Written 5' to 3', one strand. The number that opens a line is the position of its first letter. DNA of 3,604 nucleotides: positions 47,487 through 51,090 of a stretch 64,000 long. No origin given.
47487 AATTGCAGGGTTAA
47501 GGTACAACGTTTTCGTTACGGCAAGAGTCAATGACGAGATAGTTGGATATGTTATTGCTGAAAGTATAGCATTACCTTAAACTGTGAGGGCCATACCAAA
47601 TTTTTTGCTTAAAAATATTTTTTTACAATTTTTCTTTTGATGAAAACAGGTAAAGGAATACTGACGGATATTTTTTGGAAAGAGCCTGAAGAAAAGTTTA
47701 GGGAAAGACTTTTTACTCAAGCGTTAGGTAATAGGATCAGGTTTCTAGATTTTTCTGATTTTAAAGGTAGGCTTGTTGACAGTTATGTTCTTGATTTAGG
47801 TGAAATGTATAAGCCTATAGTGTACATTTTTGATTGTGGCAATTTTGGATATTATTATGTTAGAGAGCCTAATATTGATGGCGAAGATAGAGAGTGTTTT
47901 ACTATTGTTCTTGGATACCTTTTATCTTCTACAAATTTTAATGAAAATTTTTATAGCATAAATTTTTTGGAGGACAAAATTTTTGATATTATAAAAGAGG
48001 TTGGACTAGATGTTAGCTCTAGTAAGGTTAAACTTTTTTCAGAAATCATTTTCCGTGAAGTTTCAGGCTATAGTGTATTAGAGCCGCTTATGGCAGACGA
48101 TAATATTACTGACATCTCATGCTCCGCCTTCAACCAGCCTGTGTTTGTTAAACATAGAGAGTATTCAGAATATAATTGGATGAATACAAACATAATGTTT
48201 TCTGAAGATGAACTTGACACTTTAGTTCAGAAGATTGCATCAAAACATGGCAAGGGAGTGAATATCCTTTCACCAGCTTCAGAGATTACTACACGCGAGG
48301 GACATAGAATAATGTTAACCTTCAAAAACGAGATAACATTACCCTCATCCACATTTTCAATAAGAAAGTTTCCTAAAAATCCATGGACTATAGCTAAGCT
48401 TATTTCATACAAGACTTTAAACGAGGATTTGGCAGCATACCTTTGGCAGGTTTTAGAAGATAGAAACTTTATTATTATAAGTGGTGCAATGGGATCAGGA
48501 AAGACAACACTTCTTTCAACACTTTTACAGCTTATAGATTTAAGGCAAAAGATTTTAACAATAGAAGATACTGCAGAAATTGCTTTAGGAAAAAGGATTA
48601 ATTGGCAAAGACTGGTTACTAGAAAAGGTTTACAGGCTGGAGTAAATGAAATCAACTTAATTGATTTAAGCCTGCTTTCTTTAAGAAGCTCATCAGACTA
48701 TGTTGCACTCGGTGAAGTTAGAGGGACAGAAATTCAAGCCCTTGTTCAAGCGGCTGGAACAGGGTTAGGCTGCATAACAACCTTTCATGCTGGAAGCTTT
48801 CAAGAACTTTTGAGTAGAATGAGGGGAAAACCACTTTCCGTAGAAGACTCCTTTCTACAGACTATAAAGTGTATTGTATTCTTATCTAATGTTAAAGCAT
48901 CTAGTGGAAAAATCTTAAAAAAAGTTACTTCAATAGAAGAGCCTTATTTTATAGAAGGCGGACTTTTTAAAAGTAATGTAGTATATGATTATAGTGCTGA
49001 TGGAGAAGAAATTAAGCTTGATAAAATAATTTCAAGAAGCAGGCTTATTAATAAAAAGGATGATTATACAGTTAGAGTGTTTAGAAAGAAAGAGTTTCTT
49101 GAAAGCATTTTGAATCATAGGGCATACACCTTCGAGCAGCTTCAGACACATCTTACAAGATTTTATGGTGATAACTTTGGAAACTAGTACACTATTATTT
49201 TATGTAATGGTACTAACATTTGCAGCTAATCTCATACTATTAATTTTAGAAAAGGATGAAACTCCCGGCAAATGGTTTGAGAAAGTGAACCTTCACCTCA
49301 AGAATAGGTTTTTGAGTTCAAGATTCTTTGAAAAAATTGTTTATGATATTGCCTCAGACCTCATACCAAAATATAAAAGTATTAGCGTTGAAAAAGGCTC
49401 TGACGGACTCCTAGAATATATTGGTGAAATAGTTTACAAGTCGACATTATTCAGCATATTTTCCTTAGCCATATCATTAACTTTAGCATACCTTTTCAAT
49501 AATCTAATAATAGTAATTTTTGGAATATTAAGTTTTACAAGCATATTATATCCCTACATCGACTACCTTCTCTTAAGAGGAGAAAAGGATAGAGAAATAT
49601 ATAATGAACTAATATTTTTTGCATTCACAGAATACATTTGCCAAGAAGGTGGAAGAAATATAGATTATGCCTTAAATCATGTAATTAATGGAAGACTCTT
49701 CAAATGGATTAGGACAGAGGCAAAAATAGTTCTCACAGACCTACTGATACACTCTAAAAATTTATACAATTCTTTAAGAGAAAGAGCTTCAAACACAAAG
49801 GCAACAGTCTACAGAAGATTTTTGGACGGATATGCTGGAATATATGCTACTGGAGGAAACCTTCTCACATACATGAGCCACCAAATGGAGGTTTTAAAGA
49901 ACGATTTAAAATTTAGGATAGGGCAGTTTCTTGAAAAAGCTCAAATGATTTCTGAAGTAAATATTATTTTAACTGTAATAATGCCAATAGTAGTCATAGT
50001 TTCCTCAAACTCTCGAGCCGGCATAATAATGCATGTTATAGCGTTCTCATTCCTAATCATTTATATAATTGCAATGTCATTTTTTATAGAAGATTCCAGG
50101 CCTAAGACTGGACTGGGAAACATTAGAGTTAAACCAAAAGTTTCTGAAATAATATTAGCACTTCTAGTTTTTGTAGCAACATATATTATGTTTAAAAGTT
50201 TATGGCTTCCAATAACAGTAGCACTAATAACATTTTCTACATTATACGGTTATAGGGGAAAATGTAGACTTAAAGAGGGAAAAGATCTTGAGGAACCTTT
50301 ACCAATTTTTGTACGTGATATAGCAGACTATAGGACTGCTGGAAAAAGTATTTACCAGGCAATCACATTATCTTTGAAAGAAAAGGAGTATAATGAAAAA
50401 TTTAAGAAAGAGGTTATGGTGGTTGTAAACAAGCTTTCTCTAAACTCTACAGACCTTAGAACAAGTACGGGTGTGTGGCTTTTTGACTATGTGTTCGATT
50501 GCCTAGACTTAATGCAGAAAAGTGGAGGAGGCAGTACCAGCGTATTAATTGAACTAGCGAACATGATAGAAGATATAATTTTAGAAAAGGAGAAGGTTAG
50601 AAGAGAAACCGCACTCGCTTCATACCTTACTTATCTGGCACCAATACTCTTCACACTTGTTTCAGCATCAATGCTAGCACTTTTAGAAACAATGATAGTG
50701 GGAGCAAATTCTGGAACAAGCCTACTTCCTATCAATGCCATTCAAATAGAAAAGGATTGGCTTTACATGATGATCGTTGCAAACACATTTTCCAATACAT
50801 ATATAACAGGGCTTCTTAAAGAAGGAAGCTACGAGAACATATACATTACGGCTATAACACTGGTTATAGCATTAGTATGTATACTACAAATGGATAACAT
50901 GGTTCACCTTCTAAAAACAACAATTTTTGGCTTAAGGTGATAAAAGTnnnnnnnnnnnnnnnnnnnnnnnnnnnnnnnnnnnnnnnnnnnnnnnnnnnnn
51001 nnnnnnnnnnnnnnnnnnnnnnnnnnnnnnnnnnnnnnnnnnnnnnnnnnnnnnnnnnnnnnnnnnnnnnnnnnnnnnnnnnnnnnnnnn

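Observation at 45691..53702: Type-IV-pilus-like locus of unusual composition: six prepilin-type proteins, one live and one dead ATPase, one platform protein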

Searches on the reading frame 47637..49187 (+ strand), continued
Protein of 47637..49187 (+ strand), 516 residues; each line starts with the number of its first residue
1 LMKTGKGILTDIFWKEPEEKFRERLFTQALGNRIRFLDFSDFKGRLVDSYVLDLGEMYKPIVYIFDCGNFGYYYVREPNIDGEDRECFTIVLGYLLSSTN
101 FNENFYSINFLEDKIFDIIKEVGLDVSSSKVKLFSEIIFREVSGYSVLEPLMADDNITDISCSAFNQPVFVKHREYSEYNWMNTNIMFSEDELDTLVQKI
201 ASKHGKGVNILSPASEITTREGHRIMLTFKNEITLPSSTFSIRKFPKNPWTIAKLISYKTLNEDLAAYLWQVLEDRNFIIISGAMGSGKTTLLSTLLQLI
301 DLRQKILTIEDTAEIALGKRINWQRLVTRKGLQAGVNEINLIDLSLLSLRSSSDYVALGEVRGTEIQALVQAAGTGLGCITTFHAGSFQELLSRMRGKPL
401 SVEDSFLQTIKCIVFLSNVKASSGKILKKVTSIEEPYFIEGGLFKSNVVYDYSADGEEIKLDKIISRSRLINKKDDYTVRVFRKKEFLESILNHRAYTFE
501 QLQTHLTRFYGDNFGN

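Call 68: find_related_loci(query=A4, collection=metagenome_contigs, flank=10000)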
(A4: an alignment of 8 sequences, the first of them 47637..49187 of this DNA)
Query A4 (516 aa) in metagenome_contigs; peptide patterns used: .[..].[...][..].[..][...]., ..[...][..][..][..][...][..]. (x = any residue, [..] = any of these).
141 stretches matched a pattern; 12 encode a relative of the query (tblastn E <= 1e-3); 12 distinct loci.
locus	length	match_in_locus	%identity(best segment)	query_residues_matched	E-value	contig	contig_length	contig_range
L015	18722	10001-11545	76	1-515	0e+0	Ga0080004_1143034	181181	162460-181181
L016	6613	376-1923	77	1-516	0e+0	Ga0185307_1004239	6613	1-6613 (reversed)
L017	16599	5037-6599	57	1-515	0e+0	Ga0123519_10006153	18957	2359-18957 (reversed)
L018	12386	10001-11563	57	1-515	0e+0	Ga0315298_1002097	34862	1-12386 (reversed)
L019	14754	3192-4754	57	1-515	0e+0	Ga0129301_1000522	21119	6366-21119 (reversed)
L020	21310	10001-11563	55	1-515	0e+0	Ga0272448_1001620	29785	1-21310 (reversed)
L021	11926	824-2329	42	15-506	4e-119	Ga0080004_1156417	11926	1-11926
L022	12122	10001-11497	39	23-506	6e-110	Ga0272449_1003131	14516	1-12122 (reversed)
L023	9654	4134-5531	41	23-478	9e-110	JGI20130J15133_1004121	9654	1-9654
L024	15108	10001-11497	38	23-506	2e-109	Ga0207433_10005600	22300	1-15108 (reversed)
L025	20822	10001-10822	41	152-425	2e-63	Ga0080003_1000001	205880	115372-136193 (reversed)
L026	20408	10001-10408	31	256-396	5e-8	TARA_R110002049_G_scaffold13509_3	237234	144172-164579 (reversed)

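Call 80: find_encoding_contigs(protein=P0051, flank=10000, max_places=1)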
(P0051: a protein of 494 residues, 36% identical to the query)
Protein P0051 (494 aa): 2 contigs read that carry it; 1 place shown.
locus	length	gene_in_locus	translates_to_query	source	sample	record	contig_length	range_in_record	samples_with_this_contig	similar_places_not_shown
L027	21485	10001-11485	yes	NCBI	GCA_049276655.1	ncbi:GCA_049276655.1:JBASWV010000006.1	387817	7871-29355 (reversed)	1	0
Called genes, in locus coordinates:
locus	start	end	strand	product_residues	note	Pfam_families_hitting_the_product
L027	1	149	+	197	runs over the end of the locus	PF01728:FtsJ, PF13847:Methyltransf_31 (faint)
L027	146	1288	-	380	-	PF02005:TRM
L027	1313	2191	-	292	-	PF00491:Arginase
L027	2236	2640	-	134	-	-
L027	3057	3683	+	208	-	PF01351:RNase_HII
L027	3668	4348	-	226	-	PF01269:Fibrillarin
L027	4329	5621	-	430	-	PF01798:Nop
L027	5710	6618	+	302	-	PF01180:DHO_dh, PF01207:Dus (faint)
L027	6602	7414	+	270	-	PF26733:03009_C (faint), PF00175:NAD_binding_1, PF10418:DHODB_Fe-S_bind (weak)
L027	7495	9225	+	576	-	PF04055:Radical_SAM (weak)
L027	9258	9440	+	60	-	PF04758:Ribosomal_S30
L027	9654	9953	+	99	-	-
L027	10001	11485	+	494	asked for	PF00437:T2SSE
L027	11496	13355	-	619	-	PF00482:T2SSF (weak)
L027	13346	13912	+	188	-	-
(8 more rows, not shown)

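Call 81: find_encoding_contigs(protein=P0068, flank=10000, max_places=1)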
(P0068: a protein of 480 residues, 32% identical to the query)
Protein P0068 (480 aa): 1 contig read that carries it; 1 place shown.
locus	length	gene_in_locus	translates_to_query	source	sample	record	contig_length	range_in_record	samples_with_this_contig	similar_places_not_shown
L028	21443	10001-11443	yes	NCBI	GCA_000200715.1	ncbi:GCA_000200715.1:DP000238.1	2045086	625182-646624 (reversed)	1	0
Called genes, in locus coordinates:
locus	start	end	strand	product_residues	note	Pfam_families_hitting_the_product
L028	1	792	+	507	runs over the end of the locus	-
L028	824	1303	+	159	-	-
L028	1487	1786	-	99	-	-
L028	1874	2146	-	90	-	-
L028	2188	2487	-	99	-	-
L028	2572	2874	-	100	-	-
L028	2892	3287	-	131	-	PF14470:bPH_3 (weak)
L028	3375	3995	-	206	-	-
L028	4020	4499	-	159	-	-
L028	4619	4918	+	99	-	-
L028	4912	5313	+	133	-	-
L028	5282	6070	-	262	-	-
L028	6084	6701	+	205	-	PF12705:PDDEXK_1 (faint)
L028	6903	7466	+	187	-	PF04896:AmoC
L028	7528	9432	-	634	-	PF01935:DUF87 (weak), PF12846:AAA_10 (faint), PF19044:P-loop_TraG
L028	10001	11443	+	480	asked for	PF00437:T2SSE, PF25199:nSTAND_NTPase5 (weak)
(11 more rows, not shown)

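Call 85: search_protein_families(library=ncbifam, proteins=[L011:3562-4986:+, L011:12570-14594:+, L012:7265-8377:-], max_evalue=0.001)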
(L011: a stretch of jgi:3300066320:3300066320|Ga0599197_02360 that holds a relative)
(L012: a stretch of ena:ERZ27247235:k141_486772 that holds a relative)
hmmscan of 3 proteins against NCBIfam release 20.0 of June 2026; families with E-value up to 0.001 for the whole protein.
L011:3562-4986:+ (474 aa): 5 families
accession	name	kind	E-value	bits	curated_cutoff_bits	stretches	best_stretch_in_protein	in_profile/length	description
NF040815.2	recomb_XerA_Arch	equivalog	1.3e-17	64.3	220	1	123-393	19-256/263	site-specific tyrosine recombinase/integron integrase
TIGR02225.1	recomb_XerD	equivalog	1.5e-07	31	329.6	1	212-387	105-266/290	site-specific tyrosine recombinase XerD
TIGR02224.1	recomb_XerC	equivalog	9e-06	25.3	335.15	1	219-394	122-280/295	tyrosine recombinase XerC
NF001399.0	PRK00283.1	subfamily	0.00039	19.8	279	1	221-384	130-272/300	tyrosine recombinase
NF003462.0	PRK05084.1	equivalog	0.00045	19.1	267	1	228-385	198-334/360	tyrosine recombinase XerS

L011:12570-14594:+ (674 aa): 0 families

L012:7265-8377:- (370 aa): 5 families
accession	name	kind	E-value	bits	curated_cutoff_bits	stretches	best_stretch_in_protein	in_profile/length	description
TIGR02928.1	TIGR02928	subfamily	7.6e-41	140.2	181.3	1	2-348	1-366/366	orc1/cdc6 family replication initiation protein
NF001623.0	PRK00411.1-1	equivalog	5.9e-32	110.9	311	1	2-349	17-388/411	ORC1-type DNA replication protein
NF001625.0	PRK00411.1-3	equivalog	1.4e-29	103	501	1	2-349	20-383/415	ORC1-type DNA replication protein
NF001624.0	PRK00411.1-2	subfamily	1.5e-28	99.7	354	1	2-348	13-361/374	ORC1-type DNA replication protein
NF001626.0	PRK00411.1-5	equivalog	1.9e-20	73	417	1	2-349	16-364/374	ORC1-type DNA replication protein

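Call 86: search_protein_families(library=phrogs, proteins=[window:47637-49187:+], max_evalue=0.001)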
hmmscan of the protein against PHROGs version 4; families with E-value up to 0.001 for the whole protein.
window:47637-49187:+ (516 aa): 3 families
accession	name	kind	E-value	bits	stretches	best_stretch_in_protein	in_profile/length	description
phrog_26606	-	unknown function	4.7e-13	49.9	1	271-423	127-271/323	-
phrog_19065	-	unknown function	3.5e-08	33.5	1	278-396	233-356/522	-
phrog_800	-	head and packaging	0.00039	20.1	1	273-308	29-64/511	terminase small subunit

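Call 91: find_related_loci(query=A4, collection=viral_contigs, flank=10000)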
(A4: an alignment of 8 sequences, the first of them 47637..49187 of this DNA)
Query A4 (516 aa) in viral_contigs; peptide patterns used: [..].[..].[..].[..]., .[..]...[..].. (x = any residue, [..] = any of these).
117 stretches matched a pattern; 1 encode a relative of the query (tblastn E <= 1e-3); 1 distinct loci.
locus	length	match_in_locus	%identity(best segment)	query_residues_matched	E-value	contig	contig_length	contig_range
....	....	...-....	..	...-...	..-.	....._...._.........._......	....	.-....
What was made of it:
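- Tried and rejected: The ATPase scan of IMG/VR gave one remote hit (call 91).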

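Call 94: find_encoding_contigs(protein=P0024, flank=10000, max_places=2)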
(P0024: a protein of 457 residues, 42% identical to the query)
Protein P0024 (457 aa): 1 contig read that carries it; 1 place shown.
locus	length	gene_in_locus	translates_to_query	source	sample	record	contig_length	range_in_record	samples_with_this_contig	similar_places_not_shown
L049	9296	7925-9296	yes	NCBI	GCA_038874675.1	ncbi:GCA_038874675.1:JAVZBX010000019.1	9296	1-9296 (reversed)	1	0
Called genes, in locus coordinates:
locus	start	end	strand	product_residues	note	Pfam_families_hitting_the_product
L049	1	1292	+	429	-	?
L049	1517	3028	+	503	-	-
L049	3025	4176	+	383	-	PF04055:Radical_SAM (faint)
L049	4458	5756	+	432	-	-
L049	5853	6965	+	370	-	PF22703:Cdc6_lid, PF09079:WHD_Cdc6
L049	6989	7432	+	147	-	-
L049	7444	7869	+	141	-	-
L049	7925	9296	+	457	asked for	PF00437:T2SSE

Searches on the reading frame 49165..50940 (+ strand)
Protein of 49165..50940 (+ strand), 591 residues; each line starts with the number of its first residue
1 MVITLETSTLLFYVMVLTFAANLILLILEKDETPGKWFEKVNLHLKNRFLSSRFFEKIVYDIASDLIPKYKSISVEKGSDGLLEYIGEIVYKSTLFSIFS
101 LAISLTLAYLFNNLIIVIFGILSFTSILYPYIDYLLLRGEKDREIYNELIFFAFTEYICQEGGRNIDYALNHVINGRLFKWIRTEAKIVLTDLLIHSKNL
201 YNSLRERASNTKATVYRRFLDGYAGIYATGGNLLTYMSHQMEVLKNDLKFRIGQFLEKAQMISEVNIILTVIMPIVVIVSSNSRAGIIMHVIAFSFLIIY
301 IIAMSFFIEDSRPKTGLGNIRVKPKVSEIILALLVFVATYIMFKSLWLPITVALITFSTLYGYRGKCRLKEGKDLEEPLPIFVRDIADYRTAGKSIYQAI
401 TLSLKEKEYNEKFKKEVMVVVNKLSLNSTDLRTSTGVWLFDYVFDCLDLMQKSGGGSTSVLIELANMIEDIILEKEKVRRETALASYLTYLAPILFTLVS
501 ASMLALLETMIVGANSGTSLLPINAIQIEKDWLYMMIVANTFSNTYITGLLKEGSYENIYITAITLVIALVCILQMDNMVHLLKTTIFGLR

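Call 3: search_protein_families(library=pfam, proteins=[window:49165-50940:+], max_evalue=1)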
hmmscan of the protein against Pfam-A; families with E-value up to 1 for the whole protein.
window:49165-50940:+ (591 aa): 2 families
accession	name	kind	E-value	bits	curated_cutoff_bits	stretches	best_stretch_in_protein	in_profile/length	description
PF00482.28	T2SSF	-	6.2e-10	39.6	25.2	2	158-279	7-123/125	Type II secretion system (T2SS), protein F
PF22646.2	PPP2R1A-like_HEAT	-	0.062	14.2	27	0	460-495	43-77/78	PPP2R1A-like HEAT repeat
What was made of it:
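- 49165..50940 (+): TadC/FlaJ-type platform protein, 591 aa, overlaps the ATPase gene by 23 nt. Pfam T2SSF, two stretches, 6e-10 (call 3).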

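Call 4: search_protein_families(library=ncbifam, proteins=[window:49165-50940:+], max_evalue=1)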
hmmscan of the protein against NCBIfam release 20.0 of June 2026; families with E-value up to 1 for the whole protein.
window:49165-50940:+ (591 aa): 2 families
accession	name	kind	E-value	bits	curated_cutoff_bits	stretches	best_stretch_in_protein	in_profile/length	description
NF046075.1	UpsF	equivalog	4.2e-52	177.5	400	1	84-571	24-484/484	membrane pilin protein UpsF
NF053673.1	bindosome_BasF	exception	2.1e-31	109.2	1300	1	66-577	124-644/656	bindosome assembly system membrane anchoring protein BasF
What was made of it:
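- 49165..50940 (+): UpsF 177 bits and BasF 109 bits, below cut-offs (call 4).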

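Call 86: search_protein_families(library=phrogs, proteins=[window:49165-50940:+], max_evalue=0.001)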
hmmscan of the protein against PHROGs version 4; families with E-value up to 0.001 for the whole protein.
window:49165-50940:+ (591 aa): 0 families
